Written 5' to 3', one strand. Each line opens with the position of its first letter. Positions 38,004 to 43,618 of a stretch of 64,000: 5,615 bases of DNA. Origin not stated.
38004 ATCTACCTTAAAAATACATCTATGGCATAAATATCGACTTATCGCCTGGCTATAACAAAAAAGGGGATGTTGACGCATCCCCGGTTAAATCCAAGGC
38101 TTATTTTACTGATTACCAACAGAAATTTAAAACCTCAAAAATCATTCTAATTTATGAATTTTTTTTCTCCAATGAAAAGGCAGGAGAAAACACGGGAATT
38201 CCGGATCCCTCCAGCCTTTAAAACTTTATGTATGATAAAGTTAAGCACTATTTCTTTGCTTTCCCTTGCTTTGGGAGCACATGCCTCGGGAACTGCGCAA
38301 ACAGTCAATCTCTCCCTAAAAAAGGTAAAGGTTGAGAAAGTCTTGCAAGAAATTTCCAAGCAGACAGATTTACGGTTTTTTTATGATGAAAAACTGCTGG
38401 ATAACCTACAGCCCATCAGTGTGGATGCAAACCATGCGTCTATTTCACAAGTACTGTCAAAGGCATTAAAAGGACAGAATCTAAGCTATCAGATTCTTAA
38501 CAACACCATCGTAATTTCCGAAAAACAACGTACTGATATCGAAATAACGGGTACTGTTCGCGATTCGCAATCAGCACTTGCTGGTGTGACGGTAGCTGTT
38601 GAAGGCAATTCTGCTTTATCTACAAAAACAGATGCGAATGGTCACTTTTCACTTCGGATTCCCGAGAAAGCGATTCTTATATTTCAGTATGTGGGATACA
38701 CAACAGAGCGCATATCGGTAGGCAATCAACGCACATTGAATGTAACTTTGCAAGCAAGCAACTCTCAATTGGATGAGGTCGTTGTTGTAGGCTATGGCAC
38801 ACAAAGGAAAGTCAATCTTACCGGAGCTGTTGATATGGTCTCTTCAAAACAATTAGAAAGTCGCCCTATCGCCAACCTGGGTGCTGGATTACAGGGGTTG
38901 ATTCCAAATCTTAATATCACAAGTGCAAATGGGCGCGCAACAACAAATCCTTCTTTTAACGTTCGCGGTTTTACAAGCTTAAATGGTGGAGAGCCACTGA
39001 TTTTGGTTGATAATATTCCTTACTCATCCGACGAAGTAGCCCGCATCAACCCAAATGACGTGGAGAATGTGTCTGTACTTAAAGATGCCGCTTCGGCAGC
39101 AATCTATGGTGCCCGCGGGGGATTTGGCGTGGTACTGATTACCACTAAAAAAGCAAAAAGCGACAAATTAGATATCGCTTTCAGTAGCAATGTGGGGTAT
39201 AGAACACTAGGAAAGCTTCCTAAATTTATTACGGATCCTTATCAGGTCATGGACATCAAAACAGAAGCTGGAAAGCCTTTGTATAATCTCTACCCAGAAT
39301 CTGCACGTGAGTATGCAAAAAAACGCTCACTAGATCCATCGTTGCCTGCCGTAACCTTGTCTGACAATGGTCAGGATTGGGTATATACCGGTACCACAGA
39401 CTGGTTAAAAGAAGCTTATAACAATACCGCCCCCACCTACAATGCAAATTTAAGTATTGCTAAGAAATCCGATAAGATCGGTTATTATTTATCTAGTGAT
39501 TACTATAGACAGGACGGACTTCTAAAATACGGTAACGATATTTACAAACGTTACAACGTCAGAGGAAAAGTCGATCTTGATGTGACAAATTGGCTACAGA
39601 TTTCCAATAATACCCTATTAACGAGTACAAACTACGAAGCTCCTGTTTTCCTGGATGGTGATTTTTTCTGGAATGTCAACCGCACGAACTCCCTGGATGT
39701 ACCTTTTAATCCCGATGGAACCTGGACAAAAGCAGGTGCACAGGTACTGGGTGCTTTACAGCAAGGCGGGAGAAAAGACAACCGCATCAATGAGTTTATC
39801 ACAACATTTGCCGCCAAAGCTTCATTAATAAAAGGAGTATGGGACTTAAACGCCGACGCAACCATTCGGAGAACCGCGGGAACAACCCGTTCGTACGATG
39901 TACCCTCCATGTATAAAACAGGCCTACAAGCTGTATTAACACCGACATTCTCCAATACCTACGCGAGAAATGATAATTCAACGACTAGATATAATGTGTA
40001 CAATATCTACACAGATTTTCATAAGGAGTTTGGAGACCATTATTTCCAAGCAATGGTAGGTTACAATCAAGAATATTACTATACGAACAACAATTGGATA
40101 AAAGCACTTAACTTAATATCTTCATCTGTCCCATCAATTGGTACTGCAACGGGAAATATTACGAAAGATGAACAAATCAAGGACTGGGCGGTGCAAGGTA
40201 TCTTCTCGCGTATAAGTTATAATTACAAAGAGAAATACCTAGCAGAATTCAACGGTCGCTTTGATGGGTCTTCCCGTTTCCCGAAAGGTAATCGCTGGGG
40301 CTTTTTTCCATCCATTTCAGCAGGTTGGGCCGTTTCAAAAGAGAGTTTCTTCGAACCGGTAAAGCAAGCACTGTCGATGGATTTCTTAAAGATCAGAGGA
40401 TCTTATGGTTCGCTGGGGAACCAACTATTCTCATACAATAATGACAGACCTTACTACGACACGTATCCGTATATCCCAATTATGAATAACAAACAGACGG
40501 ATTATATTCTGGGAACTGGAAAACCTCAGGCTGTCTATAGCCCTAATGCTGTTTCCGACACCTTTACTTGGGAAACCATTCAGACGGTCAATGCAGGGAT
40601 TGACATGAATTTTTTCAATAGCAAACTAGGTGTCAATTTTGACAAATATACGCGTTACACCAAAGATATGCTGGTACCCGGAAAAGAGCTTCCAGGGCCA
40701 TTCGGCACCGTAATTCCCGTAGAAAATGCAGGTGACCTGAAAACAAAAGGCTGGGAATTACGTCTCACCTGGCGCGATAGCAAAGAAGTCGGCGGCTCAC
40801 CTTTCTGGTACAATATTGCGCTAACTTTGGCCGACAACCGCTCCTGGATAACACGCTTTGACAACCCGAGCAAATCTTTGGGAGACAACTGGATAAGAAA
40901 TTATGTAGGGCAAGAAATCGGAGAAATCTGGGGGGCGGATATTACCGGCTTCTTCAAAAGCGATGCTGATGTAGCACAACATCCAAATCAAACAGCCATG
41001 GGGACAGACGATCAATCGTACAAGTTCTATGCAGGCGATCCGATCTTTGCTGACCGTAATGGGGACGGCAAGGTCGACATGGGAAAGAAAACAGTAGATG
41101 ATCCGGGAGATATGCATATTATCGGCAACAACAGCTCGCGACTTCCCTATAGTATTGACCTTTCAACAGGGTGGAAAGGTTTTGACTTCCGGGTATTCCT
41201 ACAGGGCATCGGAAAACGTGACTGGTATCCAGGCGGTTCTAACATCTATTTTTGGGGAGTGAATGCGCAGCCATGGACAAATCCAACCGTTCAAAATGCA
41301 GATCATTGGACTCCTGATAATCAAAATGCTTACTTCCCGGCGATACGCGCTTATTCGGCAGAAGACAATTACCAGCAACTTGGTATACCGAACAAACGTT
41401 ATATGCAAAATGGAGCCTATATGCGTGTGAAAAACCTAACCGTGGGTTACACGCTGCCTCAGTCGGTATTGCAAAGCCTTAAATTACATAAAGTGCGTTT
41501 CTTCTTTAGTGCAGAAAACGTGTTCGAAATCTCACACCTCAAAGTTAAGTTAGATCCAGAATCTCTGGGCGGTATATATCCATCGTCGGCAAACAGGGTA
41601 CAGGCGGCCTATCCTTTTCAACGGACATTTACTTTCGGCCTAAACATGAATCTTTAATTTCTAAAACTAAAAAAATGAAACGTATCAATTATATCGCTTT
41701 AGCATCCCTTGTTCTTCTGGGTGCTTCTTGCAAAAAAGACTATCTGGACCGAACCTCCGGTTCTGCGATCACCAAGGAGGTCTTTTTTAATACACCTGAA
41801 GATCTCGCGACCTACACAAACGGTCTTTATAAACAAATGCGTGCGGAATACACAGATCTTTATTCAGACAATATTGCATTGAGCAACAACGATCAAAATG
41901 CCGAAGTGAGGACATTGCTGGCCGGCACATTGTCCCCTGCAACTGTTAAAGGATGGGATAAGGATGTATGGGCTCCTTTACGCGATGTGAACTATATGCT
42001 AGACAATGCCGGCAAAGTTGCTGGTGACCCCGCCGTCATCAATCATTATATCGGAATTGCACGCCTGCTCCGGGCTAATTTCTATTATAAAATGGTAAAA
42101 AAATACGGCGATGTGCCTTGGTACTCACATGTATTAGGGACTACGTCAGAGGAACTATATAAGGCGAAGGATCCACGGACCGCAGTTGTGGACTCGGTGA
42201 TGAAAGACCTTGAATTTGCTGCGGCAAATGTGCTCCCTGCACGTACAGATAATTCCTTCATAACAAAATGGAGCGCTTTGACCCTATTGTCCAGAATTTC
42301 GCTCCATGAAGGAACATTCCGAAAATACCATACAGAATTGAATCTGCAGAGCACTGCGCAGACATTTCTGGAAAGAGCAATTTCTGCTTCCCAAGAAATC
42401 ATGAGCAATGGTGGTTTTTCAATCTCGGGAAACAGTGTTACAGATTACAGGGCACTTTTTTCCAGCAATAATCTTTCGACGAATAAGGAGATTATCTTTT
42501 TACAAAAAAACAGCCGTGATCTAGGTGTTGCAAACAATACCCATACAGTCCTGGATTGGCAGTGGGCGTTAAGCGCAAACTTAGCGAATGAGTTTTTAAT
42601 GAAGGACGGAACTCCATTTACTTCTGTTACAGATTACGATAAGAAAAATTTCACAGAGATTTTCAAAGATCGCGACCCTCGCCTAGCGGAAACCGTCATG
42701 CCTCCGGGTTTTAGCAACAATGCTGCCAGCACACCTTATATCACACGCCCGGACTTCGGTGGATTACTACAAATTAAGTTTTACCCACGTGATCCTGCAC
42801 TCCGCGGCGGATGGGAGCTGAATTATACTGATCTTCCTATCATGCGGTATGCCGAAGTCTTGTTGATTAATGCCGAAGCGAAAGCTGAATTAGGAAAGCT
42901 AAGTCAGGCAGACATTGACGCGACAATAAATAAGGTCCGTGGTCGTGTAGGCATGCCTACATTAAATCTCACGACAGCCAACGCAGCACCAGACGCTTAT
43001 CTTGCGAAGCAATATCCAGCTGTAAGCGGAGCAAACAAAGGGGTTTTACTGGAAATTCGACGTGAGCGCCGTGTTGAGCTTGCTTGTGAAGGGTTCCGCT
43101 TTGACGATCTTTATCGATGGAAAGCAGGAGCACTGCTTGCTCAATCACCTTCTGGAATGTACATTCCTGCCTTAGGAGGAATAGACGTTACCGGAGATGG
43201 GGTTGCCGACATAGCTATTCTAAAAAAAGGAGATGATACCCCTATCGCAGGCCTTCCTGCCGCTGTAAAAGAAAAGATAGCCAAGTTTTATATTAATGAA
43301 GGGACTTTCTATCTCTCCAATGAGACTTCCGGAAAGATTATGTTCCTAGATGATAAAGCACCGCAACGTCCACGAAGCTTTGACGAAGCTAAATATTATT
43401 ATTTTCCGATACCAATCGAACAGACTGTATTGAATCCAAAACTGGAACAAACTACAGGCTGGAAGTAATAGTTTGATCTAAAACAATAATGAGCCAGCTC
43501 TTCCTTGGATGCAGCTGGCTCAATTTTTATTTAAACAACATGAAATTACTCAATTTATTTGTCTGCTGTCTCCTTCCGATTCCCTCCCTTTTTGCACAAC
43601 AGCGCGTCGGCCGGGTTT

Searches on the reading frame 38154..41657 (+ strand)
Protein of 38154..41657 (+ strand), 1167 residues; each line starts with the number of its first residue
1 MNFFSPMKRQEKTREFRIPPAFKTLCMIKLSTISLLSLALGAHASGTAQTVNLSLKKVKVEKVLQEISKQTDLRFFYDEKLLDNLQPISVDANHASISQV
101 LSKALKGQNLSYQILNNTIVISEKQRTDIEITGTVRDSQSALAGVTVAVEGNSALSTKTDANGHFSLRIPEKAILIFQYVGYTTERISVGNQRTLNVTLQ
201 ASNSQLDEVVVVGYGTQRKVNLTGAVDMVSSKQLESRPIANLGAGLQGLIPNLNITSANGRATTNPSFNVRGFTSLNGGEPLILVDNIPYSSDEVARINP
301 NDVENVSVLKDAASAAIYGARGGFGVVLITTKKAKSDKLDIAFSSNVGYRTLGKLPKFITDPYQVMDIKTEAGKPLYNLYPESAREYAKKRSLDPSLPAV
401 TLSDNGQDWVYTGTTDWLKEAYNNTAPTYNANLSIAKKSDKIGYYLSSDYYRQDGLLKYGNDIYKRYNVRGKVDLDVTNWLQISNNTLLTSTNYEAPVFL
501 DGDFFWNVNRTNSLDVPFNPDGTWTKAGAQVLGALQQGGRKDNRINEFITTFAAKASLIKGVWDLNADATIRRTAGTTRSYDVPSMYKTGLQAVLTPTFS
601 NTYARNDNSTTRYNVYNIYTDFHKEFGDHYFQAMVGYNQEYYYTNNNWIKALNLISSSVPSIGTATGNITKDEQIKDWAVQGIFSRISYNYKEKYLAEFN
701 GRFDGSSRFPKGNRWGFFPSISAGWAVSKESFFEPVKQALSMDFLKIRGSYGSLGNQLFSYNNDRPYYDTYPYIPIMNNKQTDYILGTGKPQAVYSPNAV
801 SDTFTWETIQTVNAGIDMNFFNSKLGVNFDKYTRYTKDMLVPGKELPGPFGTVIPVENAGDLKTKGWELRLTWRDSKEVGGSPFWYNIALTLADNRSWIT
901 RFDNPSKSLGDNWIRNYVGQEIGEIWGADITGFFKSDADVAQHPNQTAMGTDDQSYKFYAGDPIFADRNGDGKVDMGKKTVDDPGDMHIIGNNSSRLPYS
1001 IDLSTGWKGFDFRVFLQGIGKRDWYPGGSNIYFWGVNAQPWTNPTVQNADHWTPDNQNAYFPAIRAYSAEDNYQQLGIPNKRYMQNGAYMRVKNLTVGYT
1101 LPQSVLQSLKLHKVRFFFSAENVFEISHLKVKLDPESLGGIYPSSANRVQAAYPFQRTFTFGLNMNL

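Call 11: search_protein_families(library=pfam, proteins=[window:38154-41657:+], max_evalue=0.001)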
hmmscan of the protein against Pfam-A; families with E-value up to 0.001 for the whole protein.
window:38154-41657:+ (1167 aa): 5 families
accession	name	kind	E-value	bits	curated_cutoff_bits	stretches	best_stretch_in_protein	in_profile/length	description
PF07715.20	Plug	-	1.2e-17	64.8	23.9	1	220-326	3-107/107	TonB-dependent Receptor Plug Domain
PF07660.19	STN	-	4.2e-15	55.7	28.4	1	74-123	2-51/52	Secretin and TonB N terminus short domain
PF13715.12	CarbopepD_reg_2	-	4.9e-15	55.8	32.2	1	131-211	1-88/88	CarboxypepD_reg-like domain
PF13620.12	CarboxypepD_reg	-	8.2e-10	39.3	32.3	1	131-200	2-82/82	Carboxypeptidase regulatory-like domain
PF00593.30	TonB_dep_Rec_b-barrel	-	1.1e-05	26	27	0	508-1122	24-435/436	TonB dependent receptor-like, beta-barrel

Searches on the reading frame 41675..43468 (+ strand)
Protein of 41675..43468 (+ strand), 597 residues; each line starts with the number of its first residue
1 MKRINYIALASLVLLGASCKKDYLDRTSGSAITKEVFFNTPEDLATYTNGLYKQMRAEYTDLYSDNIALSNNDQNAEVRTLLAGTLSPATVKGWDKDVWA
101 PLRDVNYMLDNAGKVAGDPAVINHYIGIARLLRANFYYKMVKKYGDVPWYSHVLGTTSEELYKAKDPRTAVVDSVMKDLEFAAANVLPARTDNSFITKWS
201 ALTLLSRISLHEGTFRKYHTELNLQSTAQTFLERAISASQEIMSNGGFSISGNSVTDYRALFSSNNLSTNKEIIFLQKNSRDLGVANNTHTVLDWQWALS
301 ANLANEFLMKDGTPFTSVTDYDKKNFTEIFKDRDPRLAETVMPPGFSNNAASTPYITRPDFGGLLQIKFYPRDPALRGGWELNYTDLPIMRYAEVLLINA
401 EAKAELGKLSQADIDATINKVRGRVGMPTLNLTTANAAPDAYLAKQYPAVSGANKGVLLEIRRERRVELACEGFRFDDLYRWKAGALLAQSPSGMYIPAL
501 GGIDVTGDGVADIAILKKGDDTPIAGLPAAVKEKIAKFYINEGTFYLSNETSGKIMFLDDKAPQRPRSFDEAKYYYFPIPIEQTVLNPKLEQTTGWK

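Call 11: search_protein_families(library=pfam, proteins=[window:41675-43468:+], max_evalue=0.001)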
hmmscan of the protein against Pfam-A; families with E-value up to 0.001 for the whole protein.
window:41675-43468:+ (597 aa): 3 families
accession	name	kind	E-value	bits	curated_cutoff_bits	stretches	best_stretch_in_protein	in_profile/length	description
PF07980.17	SusD_RagB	-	1e-44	153.8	23.1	1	280-596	12-297/297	SusD family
PF14322.12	SusD-like_3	-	3.5e-13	50.7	27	1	22-210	1-191/191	Starch-binding associating with outer membrane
PF12771.13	SusD-like_2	-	4.3e-08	32.9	27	1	94-189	61-151/415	Starch-binding associating with outer membrane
